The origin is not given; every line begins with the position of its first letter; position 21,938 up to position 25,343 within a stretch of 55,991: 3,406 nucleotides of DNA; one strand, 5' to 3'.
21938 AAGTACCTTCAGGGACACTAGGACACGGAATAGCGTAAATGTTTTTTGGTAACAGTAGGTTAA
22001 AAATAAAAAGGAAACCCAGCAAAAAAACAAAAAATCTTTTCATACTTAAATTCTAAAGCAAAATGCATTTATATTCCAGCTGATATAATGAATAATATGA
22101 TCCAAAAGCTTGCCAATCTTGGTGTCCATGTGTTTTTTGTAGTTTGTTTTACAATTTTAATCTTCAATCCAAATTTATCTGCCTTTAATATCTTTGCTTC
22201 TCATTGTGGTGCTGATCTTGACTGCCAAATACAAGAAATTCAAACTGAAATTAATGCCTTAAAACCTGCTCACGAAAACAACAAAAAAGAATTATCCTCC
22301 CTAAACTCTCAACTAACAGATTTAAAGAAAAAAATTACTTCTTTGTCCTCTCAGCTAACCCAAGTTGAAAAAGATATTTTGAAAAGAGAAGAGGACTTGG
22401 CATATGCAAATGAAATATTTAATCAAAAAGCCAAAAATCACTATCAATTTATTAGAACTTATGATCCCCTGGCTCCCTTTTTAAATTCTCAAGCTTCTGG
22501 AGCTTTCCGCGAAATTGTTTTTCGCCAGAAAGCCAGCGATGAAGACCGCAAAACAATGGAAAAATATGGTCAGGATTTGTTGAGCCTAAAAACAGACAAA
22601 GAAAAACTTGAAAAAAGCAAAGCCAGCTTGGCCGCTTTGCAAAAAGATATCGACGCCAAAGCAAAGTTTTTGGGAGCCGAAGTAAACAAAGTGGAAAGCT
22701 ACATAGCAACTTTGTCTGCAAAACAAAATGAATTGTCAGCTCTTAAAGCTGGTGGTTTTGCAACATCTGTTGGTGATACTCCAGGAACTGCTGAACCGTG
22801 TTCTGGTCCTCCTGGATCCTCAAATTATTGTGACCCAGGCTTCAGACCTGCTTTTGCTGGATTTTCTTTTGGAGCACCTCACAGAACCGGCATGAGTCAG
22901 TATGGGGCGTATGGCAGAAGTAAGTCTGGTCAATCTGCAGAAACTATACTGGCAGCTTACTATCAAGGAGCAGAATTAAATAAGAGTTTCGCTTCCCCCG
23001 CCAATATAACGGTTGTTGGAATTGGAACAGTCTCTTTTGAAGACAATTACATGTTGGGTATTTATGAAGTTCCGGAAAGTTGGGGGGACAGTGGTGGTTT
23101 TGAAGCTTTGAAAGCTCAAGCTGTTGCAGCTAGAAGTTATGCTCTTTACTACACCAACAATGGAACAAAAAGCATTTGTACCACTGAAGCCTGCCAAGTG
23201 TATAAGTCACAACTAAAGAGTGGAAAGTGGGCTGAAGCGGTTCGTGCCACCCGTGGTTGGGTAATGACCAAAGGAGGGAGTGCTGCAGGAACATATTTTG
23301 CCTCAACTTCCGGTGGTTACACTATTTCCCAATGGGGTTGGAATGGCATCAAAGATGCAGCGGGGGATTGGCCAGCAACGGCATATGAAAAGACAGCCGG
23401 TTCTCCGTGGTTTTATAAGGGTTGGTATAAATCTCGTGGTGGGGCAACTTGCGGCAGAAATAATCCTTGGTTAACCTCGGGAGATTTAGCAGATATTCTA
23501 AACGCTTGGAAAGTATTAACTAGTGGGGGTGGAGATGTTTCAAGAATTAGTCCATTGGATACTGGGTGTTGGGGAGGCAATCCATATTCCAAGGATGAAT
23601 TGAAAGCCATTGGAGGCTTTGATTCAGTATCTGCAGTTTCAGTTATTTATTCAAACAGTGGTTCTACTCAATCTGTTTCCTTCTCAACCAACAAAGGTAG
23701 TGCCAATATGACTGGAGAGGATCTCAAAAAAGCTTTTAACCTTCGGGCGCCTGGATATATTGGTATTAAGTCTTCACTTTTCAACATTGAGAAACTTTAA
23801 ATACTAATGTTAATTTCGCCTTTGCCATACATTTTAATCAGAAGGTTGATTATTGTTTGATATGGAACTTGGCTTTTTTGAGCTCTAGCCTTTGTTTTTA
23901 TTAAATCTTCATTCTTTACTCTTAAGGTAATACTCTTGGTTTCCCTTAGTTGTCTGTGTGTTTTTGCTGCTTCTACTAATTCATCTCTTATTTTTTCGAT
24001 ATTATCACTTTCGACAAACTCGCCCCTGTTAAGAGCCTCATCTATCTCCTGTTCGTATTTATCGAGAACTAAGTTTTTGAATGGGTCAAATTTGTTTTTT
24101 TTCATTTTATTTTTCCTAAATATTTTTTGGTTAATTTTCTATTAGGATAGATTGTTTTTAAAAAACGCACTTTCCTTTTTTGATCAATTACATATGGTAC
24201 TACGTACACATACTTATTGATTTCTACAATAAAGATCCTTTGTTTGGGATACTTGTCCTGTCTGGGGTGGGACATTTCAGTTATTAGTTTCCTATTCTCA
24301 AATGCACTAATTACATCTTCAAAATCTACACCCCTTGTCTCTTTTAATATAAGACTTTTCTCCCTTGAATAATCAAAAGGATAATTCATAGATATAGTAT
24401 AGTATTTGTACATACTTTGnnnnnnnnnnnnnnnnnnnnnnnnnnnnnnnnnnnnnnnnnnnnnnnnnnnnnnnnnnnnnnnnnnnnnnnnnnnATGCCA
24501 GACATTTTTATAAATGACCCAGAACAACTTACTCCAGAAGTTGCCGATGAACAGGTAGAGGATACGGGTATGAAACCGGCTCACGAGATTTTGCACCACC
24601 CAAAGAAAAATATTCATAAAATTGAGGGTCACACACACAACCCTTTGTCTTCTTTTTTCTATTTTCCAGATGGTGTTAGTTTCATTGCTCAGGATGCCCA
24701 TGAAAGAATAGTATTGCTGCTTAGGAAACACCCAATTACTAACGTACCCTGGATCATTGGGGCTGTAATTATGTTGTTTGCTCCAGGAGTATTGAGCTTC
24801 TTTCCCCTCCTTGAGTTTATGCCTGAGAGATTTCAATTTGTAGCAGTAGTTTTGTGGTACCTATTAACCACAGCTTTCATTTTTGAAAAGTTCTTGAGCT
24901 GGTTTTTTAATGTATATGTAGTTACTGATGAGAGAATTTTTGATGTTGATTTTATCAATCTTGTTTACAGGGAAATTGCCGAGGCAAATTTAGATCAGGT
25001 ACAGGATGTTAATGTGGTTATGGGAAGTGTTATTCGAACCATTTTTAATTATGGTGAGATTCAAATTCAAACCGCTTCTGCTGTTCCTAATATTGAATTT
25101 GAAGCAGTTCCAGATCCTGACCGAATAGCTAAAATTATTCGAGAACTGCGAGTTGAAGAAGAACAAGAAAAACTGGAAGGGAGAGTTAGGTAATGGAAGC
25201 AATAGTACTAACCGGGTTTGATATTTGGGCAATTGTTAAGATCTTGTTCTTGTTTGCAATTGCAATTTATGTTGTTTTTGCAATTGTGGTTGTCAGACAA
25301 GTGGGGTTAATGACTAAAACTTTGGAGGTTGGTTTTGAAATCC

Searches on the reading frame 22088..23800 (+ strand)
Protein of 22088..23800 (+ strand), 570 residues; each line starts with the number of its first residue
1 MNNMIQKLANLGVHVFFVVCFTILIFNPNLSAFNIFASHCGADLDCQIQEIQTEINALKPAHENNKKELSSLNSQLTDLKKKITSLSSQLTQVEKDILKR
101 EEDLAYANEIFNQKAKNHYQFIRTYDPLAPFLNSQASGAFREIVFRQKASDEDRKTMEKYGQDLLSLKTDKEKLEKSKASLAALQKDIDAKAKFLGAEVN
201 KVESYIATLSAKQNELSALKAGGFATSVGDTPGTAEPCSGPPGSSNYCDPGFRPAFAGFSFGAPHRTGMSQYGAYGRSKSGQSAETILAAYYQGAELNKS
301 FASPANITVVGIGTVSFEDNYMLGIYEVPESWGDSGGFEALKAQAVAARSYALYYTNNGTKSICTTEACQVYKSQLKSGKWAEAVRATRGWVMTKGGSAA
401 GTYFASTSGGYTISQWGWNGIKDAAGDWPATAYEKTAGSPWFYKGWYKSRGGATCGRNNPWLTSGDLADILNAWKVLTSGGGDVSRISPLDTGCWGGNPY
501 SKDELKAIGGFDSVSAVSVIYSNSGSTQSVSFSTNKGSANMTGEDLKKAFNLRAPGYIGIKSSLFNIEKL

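Call 6: search_protein_families(library=pfam, max_evalue=0.01, proteins=[window:22088-23800:+])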
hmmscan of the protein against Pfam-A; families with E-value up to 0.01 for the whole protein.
window:22088-23800:+ (570 aa): 5 families
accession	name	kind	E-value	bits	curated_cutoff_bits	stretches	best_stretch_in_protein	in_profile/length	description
PF08486.15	SpoIID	-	6.4e-15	56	23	1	321-394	16-96/97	Stage II sporulation protein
PF03836.20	RasGAP_C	-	0.0014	19.2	26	0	49-108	32-91/137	RasGAP C-terminus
PF04513.17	Baculo_PEP_C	-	0.0041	17.6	38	1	41-93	62-111/140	Baculovirus polyhedron envelope protein, PEP, C terminus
PF06810.17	Phage_scaffold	-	0.0051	17.2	35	1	48-115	29-95/170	Phage capsid assembly scaffolding protein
PF17675.6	APG6_N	-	0.0055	17.6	45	0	61-123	38-102/132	Apg6 coiled-coil region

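Call 61: search_protein_families(library=ncbifam, max_evalue=0.01, proteins=[window:22088-23800:+])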
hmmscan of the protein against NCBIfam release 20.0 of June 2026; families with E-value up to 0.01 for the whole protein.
window:22088-23800:+ (570 aa): 13 families
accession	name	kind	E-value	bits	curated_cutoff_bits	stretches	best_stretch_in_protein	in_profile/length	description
TIGR02669.1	SpoIID_LytB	domain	1.1e-26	94.4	83.3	2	321-413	11-105/270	SpoIID/LytB domain-containing protein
TIGR02870.1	spore_II_D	equivalog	2.6e-12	46.5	234.75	2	338-412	92-188/338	stage II sporulation protein D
TIGR02169.1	SMC_prok_A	equivalog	8.5e-06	23.7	729.4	1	44-217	715-889/1165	chromosome segregation protein SMC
NF045487.1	ASRP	equivalog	1.1e-05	24.3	300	1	47-211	119-270/593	archaea-specific SMC-related protein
TIGR02168.1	SMC_prok_B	equivalog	1.5e-05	22.9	567.35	1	46-216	281-454/1181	chromosome segregation protein SMC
NF041042.1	FslE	exception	0.00076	18.1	800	1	4-81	4-83/505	rhizoferrin import outer membrane protein FslE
NF047368.1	collar_FlbB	equivalog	0.0016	18.3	110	0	55-120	62-127/193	periplasmic-type flagellar collar protein FlbB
NF002572.0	PRK02224.1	equivalog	0.0018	16.6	1087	1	44-216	256-424/888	DNA double-strand break repair ATPase Rad50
NF038218.1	IcmG_DotF_IVB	equivalog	0.0027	17.4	200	1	48-99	119-170/266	type IVB secretion system protein IcmG/DotF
TIGR04523.1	Mplasa_alph_rch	subfamily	0.0037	15.2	270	0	47-105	132-190/745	helix-rich protein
NF041751.2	sbcc_Staph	equivalog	0.0069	14.4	920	1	47-219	309-477/1007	exonuclease subunit SbcC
TIGR04211.1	SH3_and_anchor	equivalog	0.008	15.8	65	0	47-116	67-136/198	TIGR04211 family SH3 domain-containing protein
NF041035.1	Rad50_Halo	equivalog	0.0096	14.3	1000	0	43-215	255-423/883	DNA double-strand break repair ATPase Rad50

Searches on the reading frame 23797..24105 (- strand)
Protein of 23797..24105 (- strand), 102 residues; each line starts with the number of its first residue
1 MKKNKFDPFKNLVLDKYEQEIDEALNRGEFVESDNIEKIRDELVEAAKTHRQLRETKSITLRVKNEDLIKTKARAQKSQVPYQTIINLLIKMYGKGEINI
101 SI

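Call 19: search_protein_families(library=pfam, max_evalue=0.001, proteins=[window:23797-24105:-])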
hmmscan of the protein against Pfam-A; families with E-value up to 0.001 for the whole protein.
window:23797-24105:- (102 aa): 1 family
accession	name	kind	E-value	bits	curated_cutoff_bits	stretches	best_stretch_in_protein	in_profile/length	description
PF12441.14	CopG_antitoxin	-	0.00022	22.3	28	1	53-91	39-77/79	CopG antitoxin of type II toxin-antitoxin system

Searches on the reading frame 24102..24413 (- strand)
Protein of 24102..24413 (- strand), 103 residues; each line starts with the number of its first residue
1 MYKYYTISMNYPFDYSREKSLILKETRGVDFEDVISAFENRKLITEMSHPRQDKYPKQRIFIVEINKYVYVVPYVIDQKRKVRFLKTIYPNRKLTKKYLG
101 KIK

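Call 19: search_protein_families(library=pfam, max_evalue=0.001, proteins=[window:24102-24413:-])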
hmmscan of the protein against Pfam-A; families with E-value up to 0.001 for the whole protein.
window:24102-24413:- (103 aa): 2 families
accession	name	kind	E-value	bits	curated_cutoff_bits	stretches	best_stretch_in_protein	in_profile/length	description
PF04365.19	BrnT_toxin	-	0.00014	22.5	34.5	1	18-83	4-66/77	Ribonuclease toxin, BrnT, of type II toxin-antitoxin system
PF14076.12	DUF4258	-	0.00068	20.3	25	1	26-89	11-70/71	Domain of unknown function (DUF4258)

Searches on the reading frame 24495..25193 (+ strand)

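Call 19: search_protein_families(library=pfam, max_evalue=0.001, proteins=[window:24495-25193:+])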
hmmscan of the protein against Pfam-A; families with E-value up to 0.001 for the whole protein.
window:24495-25193:+ (232 aa): 1 family
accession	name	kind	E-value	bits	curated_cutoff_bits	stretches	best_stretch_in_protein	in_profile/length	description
PF03703.20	bPH_2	-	0.00026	21.6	22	0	159-215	22-78/78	Bacterial PH domain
